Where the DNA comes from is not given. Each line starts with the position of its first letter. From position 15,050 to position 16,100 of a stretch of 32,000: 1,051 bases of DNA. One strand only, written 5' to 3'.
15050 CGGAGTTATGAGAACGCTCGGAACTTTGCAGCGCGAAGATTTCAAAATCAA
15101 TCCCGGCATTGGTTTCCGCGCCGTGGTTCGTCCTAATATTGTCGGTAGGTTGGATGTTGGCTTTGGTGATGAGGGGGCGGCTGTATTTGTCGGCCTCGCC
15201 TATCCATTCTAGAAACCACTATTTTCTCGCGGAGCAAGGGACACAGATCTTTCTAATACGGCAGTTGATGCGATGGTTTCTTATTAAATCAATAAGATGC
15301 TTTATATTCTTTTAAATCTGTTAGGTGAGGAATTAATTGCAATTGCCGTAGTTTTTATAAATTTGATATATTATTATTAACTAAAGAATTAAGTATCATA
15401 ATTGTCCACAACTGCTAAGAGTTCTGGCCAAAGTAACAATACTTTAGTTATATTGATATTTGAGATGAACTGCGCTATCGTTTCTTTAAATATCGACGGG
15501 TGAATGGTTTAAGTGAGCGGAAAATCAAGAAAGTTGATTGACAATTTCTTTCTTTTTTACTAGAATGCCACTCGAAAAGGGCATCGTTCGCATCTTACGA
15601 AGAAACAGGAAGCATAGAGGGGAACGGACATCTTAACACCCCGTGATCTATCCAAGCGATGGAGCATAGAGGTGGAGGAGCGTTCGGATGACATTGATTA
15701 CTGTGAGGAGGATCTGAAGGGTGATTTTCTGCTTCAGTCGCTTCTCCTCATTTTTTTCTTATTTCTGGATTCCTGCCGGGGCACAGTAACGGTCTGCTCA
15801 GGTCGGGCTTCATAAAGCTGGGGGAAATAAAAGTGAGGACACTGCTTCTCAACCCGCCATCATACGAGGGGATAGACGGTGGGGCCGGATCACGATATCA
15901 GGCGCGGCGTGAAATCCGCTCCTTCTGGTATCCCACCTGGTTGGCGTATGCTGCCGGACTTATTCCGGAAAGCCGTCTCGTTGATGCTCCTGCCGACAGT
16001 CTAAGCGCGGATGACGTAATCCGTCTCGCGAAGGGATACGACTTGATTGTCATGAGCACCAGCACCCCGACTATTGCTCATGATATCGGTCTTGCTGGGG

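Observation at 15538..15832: Promoter, structured leader of about 185 nt and strong terminator upstream of hpnJ: candidate riboswitch, attenuator or sRNA controlling the hopanoid operon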

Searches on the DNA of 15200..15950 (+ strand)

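Call 4: search_rna_families(source=window, start=15200, end=15950, threshold=evalue, max_evalue=10, show_alignments=3)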
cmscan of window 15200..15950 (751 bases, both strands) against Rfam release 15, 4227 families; matches with E-value up to 10: 3.
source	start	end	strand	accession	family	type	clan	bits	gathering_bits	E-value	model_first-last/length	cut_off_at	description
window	15276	15351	-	RF02106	DLEU2_2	Gene; lncRNA;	-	19.8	45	6.7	1-90/90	no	Deleted in lymphocytic leukemia 2 conserved region 2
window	15593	15722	+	RF02161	PART1_3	Gene; lncRNA;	-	17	40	0.31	1-131/131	no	Prostate androgen-regulated transcript 1 conserved region 3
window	15632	15768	+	RF02132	HOXB13-AS1_1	Gene; lncRNA;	-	12.7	60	4.1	1-136/136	no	HOXB13 antisense RNA 1 conserved region 1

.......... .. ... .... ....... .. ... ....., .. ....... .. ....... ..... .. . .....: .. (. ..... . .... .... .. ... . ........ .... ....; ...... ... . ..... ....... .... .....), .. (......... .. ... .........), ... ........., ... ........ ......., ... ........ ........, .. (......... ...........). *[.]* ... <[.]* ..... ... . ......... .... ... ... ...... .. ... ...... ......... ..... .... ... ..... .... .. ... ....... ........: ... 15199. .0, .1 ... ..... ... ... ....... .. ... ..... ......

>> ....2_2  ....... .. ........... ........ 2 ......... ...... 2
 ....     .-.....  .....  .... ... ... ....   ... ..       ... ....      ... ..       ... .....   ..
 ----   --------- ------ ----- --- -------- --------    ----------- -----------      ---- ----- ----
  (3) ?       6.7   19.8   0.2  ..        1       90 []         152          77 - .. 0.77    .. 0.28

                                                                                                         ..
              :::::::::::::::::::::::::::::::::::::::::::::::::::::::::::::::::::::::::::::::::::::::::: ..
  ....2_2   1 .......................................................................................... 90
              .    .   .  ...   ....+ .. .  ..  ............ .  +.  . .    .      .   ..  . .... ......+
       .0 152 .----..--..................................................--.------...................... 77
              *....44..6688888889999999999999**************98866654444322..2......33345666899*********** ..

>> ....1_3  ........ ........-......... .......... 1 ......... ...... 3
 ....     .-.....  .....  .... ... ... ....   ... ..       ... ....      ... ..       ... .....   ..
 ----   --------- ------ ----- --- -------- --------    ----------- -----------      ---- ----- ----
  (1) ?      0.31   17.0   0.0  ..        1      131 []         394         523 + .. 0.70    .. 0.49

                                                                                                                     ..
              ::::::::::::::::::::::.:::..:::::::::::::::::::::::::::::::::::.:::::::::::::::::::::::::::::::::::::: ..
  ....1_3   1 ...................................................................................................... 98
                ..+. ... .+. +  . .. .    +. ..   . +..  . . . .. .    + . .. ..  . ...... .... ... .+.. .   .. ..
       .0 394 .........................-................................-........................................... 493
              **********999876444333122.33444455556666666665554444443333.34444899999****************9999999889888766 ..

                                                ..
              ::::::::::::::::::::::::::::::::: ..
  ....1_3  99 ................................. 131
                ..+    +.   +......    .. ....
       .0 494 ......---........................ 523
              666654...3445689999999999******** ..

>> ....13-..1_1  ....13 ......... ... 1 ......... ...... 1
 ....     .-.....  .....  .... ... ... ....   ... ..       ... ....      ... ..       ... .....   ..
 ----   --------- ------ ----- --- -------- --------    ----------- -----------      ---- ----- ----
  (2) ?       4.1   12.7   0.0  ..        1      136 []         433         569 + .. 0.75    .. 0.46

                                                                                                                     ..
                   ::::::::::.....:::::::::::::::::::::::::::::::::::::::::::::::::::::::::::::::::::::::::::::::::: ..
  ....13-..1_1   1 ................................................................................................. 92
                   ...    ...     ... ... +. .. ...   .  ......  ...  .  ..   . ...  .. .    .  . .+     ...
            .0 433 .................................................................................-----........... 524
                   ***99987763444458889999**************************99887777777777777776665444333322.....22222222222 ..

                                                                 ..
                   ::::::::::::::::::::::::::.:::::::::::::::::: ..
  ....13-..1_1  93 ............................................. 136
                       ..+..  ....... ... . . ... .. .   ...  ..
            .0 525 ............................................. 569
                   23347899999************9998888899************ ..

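Call 49: build_rna_model(alignment_id=A2)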
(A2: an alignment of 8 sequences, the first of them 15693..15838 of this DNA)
Model R1 built from alignment A2 (8 sequences, 166 columns); structure: RNAalifold consensus.
model positions 153; base pairs 15; branch points 1; effective number of sequences 2.43; information 0.59 bits per position. Calibrated on 0.2 Mb of random sequence (short: E-values are rough).
structure used (alignment columns):
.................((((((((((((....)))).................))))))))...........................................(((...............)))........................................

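Call 51: search_with_rna_model(model_id=R1, sources=[window, L001, L002, L003, L004, L005, L006, L007, L008, L009, L010, L011, L012, L013, L014, L015, L016, L017, L018, L019, L020, L021, L022, L023, L024, L025, L026, L027, L028, L029, L030, L031, L032, L033, L034, L035, L036, L037, L038, L039, L040, L041, L042, L043, L044, L045, L046, L047, L048, L049, L050, L085, L086, L087, L088, L089, L090, L091, L092, L093, L094, L095, L096, L097, L098, L099, L100, L101, L102, L103, L104, L105, L106, L107, L108, L109, L110, L165, L166, L167, L168, L169, L170, L171, L172, L173, L174, L175, L176, L177, L081, L082, L083, L084], max_evalue=1)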
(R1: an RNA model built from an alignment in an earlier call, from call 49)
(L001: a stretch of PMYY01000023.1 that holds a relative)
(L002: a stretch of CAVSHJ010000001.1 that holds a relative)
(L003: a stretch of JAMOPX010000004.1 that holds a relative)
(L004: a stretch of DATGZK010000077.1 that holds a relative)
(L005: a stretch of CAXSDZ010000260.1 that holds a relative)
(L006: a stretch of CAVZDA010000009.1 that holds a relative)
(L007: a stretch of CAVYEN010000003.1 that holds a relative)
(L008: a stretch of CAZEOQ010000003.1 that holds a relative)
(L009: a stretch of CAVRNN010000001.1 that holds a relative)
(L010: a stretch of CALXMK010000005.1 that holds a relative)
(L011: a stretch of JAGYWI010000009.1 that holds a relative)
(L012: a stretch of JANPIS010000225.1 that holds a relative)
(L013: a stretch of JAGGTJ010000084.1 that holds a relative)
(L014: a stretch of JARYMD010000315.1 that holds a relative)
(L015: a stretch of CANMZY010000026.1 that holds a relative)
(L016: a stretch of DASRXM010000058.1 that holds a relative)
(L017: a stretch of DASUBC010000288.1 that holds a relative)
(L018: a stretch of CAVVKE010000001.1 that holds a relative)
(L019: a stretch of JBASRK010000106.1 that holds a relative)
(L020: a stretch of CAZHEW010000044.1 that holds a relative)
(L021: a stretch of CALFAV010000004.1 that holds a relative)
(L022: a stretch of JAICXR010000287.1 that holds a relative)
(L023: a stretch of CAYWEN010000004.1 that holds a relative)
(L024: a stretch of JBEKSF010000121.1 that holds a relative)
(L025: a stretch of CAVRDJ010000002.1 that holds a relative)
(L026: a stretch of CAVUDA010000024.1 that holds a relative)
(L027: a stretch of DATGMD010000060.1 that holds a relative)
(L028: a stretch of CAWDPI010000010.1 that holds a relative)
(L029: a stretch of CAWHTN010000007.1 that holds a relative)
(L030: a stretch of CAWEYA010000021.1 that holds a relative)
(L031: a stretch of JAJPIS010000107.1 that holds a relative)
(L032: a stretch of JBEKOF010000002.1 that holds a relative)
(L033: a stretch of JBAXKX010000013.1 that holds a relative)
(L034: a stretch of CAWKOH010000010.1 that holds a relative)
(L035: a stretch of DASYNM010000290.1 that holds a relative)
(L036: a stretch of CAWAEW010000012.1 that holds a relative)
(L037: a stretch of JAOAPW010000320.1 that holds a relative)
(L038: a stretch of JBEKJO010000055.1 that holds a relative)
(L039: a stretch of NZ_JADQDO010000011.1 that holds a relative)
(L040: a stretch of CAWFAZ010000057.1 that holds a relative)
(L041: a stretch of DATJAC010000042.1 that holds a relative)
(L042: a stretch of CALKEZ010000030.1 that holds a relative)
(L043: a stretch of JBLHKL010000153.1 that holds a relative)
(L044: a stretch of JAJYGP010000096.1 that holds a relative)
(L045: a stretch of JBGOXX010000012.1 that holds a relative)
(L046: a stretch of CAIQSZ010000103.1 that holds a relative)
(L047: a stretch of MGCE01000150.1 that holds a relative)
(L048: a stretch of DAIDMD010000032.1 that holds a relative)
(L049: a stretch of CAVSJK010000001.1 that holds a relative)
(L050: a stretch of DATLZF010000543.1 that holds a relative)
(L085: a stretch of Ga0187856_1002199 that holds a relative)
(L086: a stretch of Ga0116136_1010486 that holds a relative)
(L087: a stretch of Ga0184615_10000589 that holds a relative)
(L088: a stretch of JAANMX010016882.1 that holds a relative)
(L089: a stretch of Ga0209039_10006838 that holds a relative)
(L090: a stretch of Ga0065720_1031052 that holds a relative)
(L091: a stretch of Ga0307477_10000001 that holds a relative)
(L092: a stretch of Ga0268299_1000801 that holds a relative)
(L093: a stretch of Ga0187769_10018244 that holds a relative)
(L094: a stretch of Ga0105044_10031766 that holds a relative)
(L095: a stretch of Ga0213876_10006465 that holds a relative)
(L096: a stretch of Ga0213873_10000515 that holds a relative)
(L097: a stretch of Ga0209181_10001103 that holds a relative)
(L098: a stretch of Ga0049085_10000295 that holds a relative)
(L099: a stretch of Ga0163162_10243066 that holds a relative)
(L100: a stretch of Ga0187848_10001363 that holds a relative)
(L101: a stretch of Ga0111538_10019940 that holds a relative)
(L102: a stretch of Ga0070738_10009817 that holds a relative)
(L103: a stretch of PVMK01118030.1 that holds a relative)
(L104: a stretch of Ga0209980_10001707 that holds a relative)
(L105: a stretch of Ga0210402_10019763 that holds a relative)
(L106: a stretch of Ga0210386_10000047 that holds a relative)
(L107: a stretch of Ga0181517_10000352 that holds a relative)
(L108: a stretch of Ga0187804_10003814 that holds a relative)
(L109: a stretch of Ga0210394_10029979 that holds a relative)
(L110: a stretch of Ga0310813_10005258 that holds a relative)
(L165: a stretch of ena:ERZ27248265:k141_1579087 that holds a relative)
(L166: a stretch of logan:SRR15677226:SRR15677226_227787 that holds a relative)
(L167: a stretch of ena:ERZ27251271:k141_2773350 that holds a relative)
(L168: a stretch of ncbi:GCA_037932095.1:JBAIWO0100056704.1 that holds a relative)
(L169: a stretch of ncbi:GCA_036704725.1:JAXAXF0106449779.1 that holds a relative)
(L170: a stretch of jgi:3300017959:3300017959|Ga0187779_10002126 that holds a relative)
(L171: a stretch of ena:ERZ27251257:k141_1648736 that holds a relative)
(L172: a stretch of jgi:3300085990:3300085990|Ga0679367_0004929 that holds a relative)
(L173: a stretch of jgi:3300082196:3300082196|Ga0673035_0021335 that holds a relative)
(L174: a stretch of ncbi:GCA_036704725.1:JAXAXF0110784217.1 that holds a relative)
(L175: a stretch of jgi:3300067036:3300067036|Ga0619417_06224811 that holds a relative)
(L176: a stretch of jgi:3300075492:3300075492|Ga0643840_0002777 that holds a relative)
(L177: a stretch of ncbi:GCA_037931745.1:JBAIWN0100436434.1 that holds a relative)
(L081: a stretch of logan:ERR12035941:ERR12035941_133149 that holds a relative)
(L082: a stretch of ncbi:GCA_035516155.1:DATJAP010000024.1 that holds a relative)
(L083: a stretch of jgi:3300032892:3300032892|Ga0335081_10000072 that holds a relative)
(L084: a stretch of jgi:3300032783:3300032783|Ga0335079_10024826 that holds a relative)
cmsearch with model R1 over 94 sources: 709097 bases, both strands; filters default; matches with E-value up to 1: 13.
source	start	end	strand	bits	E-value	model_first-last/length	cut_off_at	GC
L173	2853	3006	+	166.4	7e-36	1-153/153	no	0.44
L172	2852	3006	+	164.4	2e-35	1-153/153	no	0.44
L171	150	300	+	142.7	2.2e-30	1-153/153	no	0.48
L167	2856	3006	+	142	3.2e-30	1-153/153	no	0.47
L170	2856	3006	+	142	3.2e-30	1-153/153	no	0.47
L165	2861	3012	+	136.5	6.1e-29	1-153/153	no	0.45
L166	1078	1229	+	136.5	6.1e-29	1-153/153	no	0.45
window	15689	15838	+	128.2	5.2e-27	1-153/153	no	0.47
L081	2857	3006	+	128.2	5.2e-27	1-153/153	no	0.47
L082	2861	3006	+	125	2.9e-26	1-153/153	no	0.51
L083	2861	3006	+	125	2.9e-26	1-153/153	no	0.51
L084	2861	3006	+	125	2.9e-26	1-153/153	no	0.51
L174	2868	3012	+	112.9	1.9e-23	1-153/153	no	0.49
